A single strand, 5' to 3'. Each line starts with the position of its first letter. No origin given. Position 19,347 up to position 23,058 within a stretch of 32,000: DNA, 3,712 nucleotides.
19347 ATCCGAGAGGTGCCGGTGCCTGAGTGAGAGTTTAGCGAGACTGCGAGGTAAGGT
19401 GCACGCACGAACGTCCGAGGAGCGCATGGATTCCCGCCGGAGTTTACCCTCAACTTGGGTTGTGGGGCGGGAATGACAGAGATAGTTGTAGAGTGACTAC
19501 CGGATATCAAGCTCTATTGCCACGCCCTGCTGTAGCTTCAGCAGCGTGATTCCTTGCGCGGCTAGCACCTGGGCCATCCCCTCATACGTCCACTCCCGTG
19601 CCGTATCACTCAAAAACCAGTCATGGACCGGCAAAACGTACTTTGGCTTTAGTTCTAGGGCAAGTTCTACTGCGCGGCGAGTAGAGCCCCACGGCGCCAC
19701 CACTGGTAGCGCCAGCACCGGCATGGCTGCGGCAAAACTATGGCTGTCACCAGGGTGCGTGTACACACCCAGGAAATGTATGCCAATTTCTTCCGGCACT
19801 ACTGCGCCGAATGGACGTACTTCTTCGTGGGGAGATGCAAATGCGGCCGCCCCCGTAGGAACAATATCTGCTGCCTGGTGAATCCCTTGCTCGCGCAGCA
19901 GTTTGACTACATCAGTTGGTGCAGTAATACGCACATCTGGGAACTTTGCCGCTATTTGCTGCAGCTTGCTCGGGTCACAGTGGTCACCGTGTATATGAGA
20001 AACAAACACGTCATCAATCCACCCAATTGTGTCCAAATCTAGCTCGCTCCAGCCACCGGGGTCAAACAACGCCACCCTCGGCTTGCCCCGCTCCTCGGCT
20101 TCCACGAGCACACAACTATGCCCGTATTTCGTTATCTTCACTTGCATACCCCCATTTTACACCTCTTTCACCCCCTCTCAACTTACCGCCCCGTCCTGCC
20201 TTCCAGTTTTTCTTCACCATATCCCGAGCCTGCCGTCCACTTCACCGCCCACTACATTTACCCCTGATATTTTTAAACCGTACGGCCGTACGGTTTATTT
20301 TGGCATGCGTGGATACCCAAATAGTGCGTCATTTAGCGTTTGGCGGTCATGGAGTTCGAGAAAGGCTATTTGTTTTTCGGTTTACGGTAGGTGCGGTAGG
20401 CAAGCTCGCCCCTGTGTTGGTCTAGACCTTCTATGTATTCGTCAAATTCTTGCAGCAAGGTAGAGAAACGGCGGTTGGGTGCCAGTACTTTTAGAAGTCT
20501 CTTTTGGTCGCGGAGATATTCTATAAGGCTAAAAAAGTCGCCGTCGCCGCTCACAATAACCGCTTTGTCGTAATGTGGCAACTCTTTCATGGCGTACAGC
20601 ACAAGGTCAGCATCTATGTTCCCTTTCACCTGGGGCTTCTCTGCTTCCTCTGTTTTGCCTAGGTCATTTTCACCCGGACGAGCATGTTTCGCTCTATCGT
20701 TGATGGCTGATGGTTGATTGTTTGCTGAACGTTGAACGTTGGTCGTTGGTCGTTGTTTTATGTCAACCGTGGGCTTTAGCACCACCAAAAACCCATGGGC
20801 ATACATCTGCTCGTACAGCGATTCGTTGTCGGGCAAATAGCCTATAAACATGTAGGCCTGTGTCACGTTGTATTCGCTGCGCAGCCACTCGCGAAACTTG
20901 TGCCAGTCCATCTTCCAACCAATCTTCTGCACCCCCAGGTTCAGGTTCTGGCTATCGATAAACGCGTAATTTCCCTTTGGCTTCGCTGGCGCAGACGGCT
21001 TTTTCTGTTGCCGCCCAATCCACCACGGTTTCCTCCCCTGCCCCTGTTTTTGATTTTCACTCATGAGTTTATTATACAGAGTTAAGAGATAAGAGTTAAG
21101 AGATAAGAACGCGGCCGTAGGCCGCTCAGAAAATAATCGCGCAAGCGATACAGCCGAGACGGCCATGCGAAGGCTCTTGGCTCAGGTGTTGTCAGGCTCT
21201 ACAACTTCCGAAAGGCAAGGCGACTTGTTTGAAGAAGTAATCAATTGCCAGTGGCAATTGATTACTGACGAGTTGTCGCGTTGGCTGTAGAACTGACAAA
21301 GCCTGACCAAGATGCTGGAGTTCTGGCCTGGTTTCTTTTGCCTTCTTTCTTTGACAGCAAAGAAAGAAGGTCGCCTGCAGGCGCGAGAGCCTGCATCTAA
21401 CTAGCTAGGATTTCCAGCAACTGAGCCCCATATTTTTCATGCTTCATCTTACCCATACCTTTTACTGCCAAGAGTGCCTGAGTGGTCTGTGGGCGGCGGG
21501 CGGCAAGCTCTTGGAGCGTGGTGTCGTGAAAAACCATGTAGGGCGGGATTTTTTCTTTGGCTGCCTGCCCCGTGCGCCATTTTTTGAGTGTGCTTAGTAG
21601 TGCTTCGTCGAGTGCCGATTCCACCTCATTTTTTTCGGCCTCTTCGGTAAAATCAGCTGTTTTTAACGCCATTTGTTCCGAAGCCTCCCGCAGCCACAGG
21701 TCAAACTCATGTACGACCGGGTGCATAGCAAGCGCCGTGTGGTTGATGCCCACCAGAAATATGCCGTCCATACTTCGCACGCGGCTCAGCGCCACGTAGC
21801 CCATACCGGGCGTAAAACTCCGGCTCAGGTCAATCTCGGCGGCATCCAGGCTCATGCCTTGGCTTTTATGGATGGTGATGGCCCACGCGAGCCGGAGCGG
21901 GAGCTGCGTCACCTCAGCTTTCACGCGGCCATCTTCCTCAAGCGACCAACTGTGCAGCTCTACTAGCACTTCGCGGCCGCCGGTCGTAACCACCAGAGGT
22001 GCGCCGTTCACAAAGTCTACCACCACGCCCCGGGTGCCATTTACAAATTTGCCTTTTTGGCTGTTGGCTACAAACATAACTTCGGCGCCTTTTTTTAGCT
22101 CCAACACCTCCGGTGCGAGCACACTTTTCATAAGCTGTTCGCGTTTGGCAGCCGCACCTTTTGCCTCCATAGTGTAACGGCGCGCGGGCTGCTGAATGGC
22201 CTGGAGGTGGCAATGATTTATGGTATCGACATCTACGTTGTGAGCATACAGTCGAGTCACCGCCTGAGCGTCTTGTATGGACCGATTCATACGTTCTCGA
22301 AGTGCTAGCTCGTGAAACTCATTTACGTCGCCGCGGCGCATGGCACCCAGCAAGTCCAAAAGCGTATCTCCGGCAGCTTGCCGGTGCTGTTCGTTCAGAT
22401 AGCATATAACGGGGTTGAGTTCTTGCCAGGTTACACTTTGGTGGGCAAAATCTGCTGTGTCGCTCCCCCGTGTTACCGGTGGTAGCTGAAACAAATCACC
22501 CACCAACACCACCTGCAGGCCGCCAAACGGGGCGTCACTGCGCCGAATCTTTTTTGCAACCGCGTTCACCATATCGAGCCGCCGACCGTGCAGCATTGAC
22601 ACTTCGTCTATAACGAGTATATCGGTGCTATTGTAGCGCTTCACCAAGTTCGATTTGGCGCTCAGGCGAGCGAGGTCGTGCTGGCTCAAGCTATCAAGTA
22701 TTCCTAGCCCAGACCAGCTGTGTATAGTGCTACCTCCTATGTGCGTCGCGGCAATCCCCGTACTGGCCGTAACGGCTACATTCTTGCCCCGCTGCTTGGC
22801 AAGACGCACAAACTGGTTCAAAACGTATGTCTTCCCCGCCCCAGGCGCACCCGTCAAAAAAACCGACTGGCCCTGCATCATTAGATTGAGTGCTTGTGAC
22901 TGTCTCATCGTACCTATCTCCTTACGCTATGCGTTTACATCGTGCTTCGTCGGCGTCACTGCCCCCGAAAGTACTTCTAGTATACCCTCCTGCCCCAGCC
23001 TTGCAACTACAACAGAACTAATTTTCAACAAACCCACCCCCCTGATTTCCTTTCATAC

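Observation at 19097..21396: Two paralogous hairpin-rich elements (X and Y) with compensatory stem changes, unassigned to any RNA family I know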

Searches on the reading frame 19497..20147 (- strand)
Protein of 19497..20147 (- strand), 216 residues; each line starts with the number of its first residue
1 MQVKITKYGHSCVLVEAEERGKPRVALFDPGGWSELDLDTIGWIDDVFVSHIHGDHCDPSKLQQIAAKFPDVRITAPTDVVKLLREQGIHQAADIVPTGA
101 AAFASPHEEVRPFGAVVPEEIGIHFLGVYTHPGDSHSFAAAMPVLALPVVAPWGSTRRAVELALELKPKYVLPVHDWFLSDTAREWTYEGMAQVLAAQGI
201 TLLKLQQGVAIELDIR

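Call 13: search_protein_families(library=pfam, proteins=[window:19497-20147:-])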
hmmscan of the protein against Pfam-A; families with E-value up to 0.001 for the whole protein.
window:19497-20147:- (216 aa): 3 families
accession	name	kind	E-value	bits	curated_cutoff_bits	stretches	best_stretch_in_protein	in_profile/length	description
PF13483.12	Lactamase_B_3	-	2.9e-11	44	24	1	4-175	1-160/160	Beta-lactamase superfamily domain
PF00753.33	Lactamase_B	-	2.4e-05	24.8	22.7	1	8-137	4-133/196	Metallo-beta-lactamase superfamily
PF12706.13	Lactamase_B_2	-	2.7e-05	24.3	27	1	38-96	25-82/200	Beta-lactamase superfamily domain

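Call 70: find_homologous_proteins(query=window:19497-20147:-, max_evalue=1e-20)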
Query window:19497-20147:- (216 aa): 952 proteins with E <= 1e-20 among 1234 candidates; the best 120 are listed.
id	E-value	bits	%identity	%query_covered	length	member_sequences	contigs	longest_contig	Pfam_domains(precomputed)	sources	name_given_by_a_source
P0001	4.5e-129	447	92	100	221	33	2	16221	PF13483.13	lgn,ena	-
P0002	3.5e-121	421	85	98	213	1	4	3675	PF13483.13,PF00753.34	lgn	-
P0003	3.4e-119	414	83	99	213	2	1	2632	PF12706.14,PF13483.13,PF00753.34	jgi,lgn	jgi:L-ascorbate metabolism protein UlaG (beta-lactamase superfamily)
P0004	2.1e-114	399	79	99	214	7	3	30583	PF12706.14,PF13483.13,PF00753.34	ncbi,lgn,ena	-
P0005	5.2e-114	397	81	99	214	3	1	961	PF12706.14,PF13483.13,PF00753.34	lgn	-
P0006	3.7e-111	388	77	100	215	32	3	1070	PF13483.13,PF00753.34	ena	-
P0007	4.6e-110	385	79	94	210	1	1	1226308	PF12706.14,PF13483.13,PF00753.34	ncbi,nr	ncbi:MBL fold metallo-hydrolase [Candidatus Saccharibacteria bacterium]|nr:MAG: MBL fold metallo-hyd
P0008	5.0e-110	384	78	98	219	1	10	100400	PF12706.14,PF13483.13,PF00753.34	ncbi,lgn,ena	-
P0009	6.7e-104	364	77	94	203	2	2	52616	PF12706.14,PF13483.13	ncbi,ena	-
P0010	3.8e-102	359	82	84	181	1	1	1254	PF12706.14,PF13483.13,PF00753.34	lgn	-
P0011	3.2e-100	352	70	98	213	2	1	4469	PF12706.14,PF13483.13,PF00753.34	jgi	-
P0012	3.9e-99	349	69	99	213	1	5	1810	PF13483.13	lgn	-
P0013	4.3e-93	329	69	94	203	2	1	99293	PF13483.13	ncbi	-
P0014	8.1e-93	328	64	98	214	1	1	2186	PF12706.14,PF13483.13,PF00753.34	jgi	jgi:L-ascorbate metabolism protein UlaG (beta-lactamase superfamily)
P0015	7.9e-90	318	63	99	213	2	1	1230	PF12706.14,PF13483.13,PF00753.34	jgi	-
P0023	2.8e-76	274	59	99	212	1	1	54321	PF13483.13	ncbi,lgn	-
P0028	2.7e-73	264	59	99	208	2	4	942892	PF12706.14,PF13483.13,PF00753.34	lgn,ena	-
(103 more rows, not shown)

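Call 71: find_encoding_contigs(protein=P0007, flank=5000, max_places=1)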
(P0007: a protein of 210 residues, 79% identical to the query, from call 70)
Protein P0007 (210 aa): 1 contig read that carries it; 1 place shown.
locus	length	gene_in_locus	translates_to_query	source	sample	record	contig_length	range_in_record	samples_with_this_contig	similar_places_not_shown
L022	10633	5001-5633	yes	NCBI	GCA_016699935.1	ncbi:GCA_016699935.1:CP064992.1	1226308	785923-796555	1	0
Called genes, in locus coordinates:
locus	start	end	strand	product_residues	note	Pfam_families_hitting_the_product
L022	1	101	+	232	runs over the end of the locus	PF06078:DUF937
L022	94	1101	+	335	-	PF16162:KwaB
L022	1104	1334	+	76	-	-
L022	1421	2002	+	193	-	PF20803:PaaX_M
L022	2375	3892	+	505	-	PF01443:Viral_helicase1 (faint), PF05970:PIF1, PF13245:AAA_19, PF13401:AAA_22 (weak), PF13604:AAA_30, PF21530:Pif1_2B_dom (weak), PF00570:HRDC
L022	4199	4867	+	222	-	PF01936:NYN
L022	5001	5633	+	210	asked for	PF00753:Lactamase_B (faint), PF13483:Lactamase_B_3, PF12706:Lactamase_B_2 (weak)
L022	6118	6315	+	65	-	-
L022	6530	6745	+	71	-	-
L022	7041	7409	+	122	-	PF02381:MraZ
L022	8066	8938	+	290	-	PF01795:Methyltransf_5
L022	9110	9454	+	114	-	-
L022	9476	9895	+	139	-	-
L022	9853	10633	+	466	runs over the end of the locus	PF03717:PBP_dimer (weak), PF00905:Transpeptidase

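Call 72: find_encoding_contigs(protein=P0008, flank=5000, max_places=2)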
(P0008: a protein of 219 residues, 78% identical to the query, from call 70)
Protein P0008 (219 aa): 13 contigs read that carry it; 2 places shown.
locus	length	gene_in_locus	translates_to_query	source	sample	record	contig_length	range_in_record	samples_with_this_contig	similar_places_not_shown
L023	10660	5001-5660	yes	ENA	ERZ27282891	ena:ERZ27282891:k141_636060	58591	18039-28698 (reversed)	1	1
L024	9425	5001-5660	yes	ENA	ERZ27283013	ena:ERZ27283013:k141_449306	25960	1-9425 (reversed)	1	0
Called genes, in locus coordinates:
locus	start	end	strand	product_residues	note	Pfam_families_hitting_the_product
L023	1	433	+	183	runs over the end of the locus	PF20803:PaaX_M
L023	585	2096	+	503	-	PF01443:Viral_helicase1 (faint), PF05970:PIF1, PF13245:AAA_19, PF13401:AAA_22 (weak), PF13604:AAA_30, PF21530:Pif1_2B_dom (faint), PF00570:HRDC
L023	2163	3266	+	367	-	-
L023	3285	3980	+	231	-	PF01936:NYN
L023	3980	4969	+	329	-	-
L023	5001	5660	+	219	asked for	PF00753:Lactamase_B (weak), PF13483:Lactamase_B_3, PF12706:Lactamase_B_2 (weak)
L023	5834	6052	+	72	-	-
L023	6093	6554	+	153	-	-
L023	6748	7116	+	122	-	PF02381:MraZ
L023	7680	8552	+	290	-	PF01795:Methyltransf_5, PF05175:MTS (faint), PF13847:Methyltransf_31 (faint)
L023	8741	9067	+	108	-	-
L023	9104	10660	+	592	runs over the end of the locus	PF03717:PBP_dimer, PF21922:PBP_dimer_2 (weak), PF00905:Transpeptidase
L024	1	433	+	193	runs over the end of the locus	PF20803:PaaX_M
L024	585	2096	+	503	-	PF01443:Viral_helicase1 (faint), PF05970:PIF1, PF13245:AAA_19, PF13401:AAA_22 (weak), PF13604:AAA_30, PF21530:Pif1_2B_dom (faint), PF00570:HRDC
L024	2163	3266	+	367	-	-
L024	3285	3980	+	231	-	PF01936:NYN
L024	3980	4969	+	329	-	-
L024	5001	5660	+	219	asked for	PF00753:Lactamase_B (weak), PF13483:Lactamase_B_3, PF12706:Lactamase_B_2 (weak)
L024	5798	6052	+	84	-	-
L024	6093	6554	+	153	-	-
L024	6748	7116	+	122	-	PF02381:MraZ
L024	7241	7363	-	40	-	-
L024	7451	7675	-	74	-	-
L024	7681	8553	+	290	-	PF01795:Methyltransf_5, PF05175:MTS (faint), PF13847:Methyltransf_31 (faint)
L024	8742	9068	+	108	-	-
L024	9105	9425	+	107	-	?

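Call 73: find_encoding_contigs(protein=P0013, flank=5000, max_places=1)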
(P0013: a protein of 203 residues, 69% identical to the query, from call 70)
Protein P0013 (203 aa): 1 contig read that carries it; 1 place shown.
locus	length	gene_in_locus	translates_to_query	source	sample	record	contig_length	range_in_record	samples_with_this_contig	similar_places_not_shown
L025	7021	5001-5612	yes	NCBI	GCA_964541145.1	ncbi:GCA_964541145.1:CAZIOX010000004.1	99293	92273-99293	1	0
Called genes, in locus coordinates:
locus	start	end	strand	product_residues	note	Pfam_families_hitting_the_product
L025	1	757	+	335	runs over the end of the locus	PF16162:KwaB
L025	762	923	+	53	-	-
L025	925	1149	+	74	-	-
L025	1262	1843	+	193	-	PF20803:PaaX_M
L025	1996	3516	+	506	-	PF05970:PIF1, PF13086:AAA_11 (faint), PF13245:AAA_19, PF13401:AAA_22 (weak), PF13604:AAA_30, PF21530:Pif1_2B_dom (weak), PF00570:HRDC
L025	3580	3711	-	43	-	-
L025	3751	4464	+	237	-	PF01936:NYN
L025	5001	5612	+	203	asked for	PF13483:Lactamase_B_3 (weak)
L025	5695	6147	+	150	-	-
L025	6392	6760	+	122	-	PF02381:MraZ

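Call 74: find_encoding_contigs(protein=P0023, flank=5000, max_places=1)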
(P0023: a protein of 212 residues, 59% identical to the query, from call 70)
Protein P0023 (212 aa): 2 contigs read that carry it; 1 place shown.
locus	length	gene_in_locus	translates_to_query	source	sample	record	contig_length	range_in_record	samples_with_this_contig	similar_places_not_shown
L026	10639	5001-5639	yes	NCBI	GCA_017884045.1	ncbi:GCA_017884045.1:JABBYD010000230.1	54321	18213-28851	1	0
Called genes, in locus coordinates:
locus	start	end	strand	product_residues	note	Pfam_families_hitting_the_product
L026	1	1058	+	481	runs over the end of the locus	PF03176:MMPL, PF00873:ACR_tran, PF02355:SecD_SecF_C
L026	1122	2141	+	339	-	PF16162:KwaB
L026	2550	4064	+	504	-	PF05970:PIF1, PF13086:AAA_11 (faint), PF13245:AAA_19, PF13401:AAA_22 (weak), PF13604:AAA_30, PF21530:Pif1_2B_dom (weak), PF00570:HRDC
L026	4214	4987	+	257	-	PF01936:NYN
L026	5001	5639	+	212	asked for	PF13483:Lactamase_B_3 (weak)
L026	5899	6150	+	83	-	-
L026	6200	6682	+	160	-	-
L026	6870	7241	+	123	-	PF02381:MraZ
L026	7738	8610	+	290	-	PF01795:Methyltransf_5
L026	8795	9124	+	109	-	-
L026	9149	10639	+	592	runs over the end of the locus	PF03717:PBP_dimer, PF00905:Transpeptidase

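Call 77: find_encoding_contigs(protein=P0004, flank=5000, max_places=1)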
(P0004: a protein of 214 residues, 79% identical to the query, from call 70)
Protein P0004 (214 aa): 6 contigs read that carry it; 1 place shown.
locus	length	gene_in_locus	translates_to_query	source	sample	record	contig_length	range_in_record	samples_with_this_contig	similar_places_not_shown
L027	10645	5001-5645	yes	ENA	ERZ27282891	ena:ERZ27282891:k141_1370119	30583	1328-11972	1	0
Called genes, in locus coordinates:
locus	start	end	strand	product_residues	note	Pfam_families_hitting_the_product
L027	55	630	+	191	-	PF20803:PaaX_M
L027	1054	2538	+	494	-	PF01443:Viral_helicase1 (faint), PF05970:PIF1, PF09848:SLFN-g3_helicase (faint), PF13245:AAA_19, PF13401:AAA_22, PF13604:AAA_30, PF21530:Pif1_2B_dom (weak), PF00570:HRDC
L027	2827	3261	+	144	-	-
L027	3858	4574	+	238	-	PF01936:NYN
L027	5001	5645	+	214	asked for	PF00753:Lactamase_B (faint), PF13483:Lactamase_B_3, PF12706:Lactamase_B_2 (weak)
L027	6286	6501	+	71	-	-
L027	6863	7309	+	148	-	-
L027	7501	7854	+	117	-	PF02381:MraZ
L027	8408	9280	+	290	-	PF01795:Methyltransf_5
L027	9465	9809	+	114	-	-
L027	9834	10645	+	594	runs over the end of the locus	PF03717:PBP_dimer, PF00905:Transpeptidase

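Call 78: find_encoding_contigs(protein=P0009, flank=5000, max_places=1)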
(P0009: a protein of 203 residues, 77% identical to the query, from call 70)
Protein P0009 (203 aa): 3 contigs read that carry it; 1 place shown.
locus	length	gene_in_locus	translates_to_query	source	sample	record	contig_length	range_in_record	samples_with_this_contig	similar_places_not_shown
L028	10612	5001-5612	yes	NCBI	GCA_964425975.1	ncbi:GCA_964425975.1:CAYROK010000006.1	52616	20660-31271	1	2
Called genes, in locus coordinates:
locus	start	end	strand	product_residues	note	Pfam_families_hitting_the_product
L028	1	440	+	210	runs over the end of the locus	PF05901:Excalibur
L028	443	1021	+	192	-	PF06078:DUF937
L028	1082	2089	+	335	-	PF16162:KwaB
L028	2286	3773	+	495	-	PF01443:Viral_helicase1 (faint), PF05970:PIF1, PF09848:SLFN-g3_helicase (weak), PF13245:AAA_19, PF13401:AAA_22, PF13604:AAA_30, PF00570:HRDC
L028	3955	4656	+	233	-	PF01936:NYN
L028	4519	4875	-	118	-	-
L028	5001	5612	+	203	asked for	PF13483:Lactamase_B_3 (weak), PF12706:Lactamase_B_2 (weak)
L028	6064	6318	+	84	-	-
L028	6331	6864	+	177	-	-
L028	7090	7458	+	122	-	PF02381:MraZ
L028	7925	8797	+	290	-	PF01795:Methyltransf_5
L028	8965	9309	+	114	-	-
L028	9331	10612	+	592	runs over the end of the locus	PF03717:PBP_dimer, PF00905:Transpeptidase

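Call 79: find_encoding_contigs(protein=P0028, flank=5000, max_places=1)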
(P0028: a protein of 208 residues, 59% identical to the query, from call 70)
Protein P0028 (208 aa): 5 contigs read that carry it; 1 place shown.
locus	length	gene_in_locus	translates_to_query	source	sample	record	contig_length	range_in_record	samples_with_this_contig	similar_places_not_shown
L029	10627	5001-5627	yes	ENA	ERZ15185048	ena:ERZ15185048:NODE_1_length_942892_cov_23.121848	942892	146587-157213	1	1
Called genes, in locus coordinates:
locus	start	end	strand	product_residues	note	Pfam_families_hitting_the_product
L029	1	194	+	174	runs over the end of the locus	PF01625:PMSR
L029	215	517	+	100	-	PF04248:NTP_transf_9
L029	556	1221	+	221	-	PF02698:DUF218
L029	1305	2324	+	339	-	PF16162:KwaB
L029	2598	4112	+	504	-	PF05970:PIF1, PF07728:AAA_5 (faint), PF13191:AAA_16 (weak), PF13245:AAA_19, PF13401:AAA_22, PF13604:AAA_30, PF21530:Pif1_2B_dom (weak), PF00570:HRDC, +1 more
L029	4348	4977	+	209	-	PF01936:NYN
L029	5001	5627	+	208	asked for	PF00753:Lactamase_B, PF13483:Lactamase_B_3, PF12706:Lactamase_B_2 (faint)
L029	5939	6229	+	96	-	-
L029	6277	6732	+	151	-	-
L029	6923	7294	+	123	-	PF02381:MraZ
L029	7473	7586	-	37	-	-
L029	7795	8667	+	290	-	PF01795:Methyltransf_5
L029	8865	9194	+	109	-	-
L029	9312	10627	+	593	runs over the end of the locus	PF03717:PBP_dimer, PF00905:Transpeptidase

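Call 80: find_encoding_contigs(protein=P0001, flank=8000, max_places=1)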
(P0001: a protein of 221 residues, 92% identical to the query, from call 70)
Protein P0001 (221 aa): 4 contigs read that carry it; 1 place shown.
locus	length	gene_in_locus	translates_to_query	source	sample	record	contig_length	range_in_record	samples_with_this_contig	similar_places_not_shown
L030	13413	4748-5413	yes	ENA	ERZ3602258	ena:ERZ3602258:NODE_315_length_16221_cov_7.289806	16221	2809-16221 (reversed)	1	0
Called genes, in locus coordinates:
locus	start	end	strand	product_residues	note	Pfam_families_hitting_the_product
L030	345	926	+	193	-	PF20803:PaaX_M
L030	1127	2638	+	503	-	PF01443:Viral_helicase1 (faint), PF05970:PIF1, PF09848:SLFN-g3_helicase (weak), PF13245:AAA_19, PF13401:AAA_22, PF13604:AAA_30, PF21530:Pif1_2B_dom (weak), PF00570:HRDC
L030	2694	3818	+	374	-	-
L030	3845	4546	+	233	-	PF01936:NYN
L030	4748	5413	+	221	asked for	PF13483:Lactamase_B_3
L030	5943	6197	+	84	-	-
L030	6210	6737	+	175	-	-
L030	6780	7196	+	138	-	-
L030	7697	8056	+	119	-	PF02381:MraZ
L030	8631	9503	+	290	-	PF01795:Methyltransf_5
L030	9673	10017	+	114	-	-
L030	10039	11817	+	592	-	PF03717:PBP_dimer, PF00905:Transpeptidase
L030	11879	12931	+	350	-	PF00953:Glycos_transf_4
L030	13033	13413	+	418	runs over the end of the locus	PF01098:FTSW_RODA_SPOVE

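Call 115: search_protein_families(library=pfam, proteins=[L028:4519-4875:-], max_evalue=1)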
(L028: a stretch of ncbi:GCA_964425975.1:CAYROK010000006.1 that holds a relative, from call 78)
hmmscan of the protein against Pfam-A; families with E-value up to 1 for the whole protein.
L028:4519-4875:- (118 aa): 0 families

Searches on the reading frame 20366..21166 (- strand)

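Call 13: search_protein_families(library=pfam, proteins=[window:20366-21166:-])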
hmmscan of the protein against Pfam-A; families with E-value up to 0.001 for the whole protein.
window:20366-21166:- (266 aa): 1 family
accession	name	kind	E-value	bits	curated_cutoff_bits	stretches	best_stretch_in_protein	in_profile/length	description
PF01936.24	NYN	-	1.5e-14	55.2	24.2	1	69-245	5-142/145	NYN domain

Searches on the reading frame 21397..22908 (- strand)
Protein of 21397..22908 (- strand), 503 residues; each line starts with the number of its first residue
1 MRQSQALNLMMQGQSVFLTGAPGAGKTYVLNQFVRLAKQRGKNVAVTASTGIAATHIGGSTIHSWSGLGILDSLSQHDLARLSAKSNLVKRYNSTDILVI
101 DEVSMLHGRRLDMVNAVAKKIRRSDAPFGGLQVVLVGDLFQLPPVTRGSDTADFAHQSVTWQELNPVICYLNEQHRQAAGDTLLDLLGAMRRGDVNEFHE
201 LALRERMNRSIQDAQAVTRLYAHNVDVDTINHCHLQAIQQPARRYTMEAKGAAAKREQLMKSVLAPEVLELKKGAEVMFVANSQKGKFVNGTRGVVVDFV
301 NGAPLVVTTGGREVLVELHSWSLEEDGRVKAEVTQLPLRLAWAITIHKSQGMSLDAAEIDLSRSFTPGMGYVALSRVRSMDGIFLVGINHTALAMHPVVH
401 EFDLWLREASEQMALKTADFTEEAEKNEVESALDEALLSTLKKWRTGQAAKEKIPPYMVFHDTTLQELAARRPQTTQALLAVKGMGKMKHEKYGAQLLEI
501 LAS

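Call 13: search_protein_families(library=pfam, proteins=[window:21397-22908:-])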
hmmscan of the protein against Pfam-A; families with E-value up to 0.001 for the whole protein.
window:21397-22908:- (503 aa): 14 families
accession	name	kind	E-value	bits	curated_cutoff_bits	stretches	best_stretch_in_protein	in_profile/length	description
PF05970.20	PIF1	-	2.6e-36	125.7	25.9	1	11-180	20-192/223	PIF1-like helicase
PF00570.28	HRDC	-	1.2e-23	83.3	23.8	1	435-501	2-68/68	HRDC domain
PF13604.12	AAA_30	-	1.6e-20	74.1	27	1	3-197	6-176/191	AAA domain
PF13245.12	AAA_19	-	3.3e-17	63.4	25.1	1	3-146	1-133/134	AAA domain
PF13401.12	AAA_22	-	1.6e-08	35.4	27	1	12-138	4-123/130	AAA domain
PF21530.3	Pif1_2B_dom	-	1.4e-06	28.4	23.9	1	259-299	6-47/47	DNA helicase Pif1, 2B domain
PF01443.25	Viral_helicase1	-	2.9e-06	27.7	21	1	18-178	3-133/228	Viral superfamily 1 RNA helicase core domain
PF09848.15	SLFN-g3_helicase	-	3.2e-06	27.1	24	1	16-208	4-192/354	Schlafen group 3, DNA/RNA helicase domain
PF07728.20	AAA_5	-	8.3e-05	23.1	22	1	16-123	2-95/139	AAA domain (dynein-related subfamily)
PF13086.12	AAA_11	-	0.00019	21.8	27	0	3-57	6-68/257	AAA domain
PF13191.12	AAA_16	-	0.00029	21.8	32.6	1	13-47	24-56/167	AAA ATPase domain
PF03266.21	NTPase_1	-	0.00045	20.6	23.9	0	16-45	2-31/168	NTPase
PF03308.22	MeaB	-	0.0006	19.3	23.1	0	13-60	33-79/273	Methylmalonyl Co-A mutase-associated GTPase MeaB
PF00270.35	DEAD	-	0.00075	19.7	26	0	3-50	4-54/167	DEAD/DEAH box helicase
